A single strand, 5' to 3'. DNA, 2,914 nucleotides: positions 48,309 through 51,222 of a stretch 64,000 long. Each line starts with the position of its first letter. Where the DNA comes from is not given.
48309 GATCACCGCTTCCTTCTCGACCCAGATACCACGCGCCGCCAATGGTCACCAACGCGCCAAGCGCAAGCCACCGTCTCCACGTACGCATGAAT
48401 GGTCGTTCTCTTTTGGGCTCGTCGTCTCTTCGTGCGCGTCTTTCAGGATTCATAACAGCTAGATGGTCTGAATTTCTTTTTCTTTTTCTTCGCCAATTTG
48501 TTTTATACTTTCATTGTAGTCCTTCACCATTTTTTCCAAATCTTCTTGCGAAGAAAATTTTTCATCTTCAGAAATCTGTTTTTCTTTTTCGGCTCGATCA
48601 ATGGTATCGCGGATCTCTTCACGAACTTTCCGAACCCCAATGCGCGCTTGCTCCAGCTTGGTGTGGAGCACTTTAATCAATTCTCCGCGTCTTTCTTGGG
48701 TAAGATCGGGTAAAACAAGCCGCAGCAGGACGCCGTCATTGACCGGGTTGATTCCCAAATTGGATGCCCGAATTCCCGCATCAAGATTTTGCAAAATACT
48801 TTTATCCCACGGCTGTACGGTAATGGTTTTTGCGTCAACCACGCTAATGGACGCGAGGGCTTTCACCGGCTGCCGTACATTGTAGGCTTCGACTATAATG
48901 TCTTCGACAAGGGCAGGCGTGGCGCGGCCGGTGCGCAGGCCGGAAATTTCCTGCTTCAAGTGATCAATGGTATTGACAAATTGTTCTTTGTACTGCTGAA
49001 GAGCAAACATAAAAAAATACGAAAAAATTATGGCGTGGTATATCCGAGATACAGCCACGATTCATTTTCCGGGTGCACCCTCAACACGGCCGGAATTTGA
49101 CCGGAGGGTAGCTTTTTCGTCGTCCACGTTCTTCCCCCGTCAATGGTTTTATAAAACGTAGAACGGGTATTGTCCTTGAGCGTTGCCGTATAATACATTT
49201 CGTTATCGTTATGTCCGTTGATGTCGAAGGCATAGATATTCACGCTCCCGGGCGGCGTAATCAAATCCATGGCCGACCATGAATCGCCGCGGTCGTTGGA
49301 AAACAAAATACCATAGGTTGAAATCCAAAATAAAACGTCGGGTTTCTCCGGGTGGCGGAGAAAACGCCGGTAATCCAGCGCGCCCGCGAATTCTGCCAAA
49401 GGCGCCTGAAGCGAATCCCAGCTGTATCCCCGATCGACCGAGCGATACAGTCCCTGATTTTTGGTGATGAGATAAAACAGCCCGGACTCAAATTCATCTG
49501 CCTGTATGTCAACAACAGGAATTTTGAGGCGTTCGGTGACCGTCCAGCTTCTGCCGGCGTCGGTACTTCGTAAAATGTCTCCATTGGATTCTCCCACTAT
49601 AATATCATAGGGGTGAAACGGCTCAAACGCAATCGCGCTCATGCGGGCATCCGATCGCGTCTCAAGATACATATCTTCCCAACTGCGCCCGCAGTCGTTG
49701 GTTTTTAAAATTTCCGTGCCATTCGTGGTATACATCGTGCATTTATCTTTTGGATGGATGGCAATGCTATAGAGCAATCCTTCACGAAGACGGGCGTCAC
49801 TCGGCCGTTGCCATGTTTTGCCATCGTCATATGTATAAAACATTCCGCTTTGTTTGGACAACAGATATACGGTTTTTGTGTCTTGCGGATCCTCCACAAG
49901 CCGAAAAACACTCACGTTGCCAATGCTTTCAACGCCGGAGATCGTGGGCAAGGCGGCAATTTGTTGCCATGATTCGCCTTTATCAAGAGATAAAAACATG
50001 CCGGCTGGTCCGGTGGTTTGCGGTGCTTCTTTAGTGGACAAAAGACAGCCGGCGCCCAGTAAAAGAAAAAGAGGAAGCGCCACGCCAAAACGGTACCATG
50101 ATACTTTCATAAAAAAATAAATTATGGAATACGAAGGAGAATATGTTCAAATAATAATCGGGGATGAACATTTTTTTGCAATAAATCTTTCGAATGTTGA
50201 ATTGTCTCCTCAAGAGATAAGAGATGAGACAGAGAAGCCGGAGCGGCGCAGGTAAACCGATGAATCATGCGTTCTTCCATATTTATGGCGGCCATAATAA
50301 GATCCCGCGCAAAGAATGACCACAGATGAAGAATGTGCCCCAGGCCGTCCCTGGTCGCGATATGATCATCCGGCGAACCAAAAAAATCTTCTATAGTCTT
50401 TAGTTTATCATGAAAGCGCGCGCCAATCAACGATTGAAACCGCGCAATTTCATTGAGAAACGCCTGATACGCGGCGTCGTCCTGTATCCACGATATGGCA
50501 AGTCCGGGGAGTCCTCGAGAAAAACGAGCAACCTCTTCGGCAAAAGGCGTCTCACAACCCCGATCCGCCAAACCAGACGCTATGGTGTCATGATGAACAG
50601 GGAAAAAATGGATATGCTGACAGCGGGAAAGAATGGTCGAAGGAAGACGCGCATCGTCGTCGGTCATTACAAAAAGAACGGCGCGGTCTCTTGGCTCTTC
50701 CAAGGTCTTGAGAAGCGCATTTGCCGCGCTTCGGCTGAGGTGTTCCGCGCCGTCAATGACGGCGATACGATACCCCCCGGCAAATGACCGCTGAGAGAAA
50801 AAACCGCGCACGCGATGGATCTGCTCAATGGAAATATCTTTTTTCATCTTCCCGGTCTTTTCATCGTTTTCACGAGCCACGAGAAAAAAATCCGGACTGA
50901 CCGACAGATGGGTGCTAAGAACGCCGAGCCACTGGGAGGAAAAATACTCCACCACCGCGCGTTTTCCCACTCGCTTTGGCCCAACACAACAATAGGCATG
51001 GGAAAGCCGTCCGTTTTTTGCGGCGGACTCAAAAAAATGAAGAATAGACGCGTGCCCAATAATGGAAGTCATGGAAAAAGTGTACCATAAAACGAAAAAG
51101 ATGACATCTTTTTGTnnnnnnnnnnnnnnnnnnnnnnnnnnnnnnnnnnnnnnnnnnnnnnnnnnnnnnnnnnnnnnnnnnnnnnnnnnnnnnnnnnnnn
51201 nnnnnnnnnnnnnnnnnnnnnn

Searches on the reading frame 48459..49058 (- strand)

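Call 41: search_protein_families(library=pfam, proteins=[window:48459-49058:-], max_evalue=0.001)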
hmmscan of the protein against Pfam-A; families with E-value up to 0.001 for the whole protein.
window:48459-49058:- (199 aa): 1 family
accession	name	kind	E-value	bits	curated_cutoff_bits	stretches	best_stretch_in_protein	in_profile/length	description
PF01765.24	RRF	-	3.8e-50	170.3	29.7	1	34-196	1-163/164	Ribosome recycling factor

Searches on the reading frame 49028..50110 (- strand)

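Call 41: search_protein_families(library=pfam, proteins=[window:49028-50110:-], max_evalue=0.001)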
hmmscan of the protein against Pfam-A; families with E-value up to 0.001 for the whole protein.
window:49028-50110:- (360 aa): 6 families
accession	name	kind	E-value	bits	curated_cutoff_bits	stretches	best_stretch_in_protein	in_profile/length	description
PF15902.12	Sortilin-Vps10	-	7.1e-32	111.2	33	4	178-280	2-111/446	Sortilin, neurotensin receptor 3,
PF14870.12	PSII_BNR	-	7e-14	52.2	27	1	133-233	39-139/303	Photosynthesis system II assembly factor YCF48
PF02012.26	BNR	-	1.8e-09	36.6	27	0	91-102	1-12/12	BNR/Asp-box repeat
PF19755.4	DUF6242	-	7.2e-07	29.7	29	0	79-144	153-217/217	Domain of unknown function (DUF6242)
PF13088.12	BNR_2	-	2.3e-05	24.3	31.4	0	39-149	85-203/277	BNR repeat-like domain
PF13810.12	DUF4185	-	0.00049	19.9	39.5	0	125-156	120-151/309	Domain of unknown function (DUF4185)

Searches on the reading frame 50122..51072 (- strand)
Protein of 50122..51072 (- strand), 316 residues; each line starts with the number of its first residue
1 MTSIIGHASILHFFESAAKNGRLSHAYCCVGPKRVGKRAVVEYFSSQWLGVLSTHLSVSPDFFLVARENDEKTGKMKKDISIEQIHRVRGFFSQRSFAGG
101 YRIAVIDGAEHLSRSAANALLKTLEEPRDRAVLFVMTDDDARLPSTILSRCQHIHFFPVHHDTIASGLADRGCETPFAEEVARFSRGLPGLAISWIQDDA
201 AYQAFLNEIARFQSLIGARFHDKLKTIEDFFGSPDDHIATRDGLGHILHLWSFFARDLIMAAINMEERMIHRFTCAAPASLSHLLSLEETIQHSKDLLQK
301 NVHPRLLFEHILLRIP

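Call 41: search_protein_families(library=pfam, proteins=[window:50122-51072:-], max_evalue=0.001)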
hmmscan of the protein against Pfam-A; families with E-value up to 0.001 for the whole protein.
window:50122-51072:- (316 aa): 1 family
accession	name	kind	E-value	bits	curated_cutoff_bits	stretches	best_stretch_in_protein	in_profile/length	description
PF13177.12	DNA_pol3_delta2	-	3.5e-31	108.8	27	1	7-158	2-159/161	DNA polymerase III, delta subunit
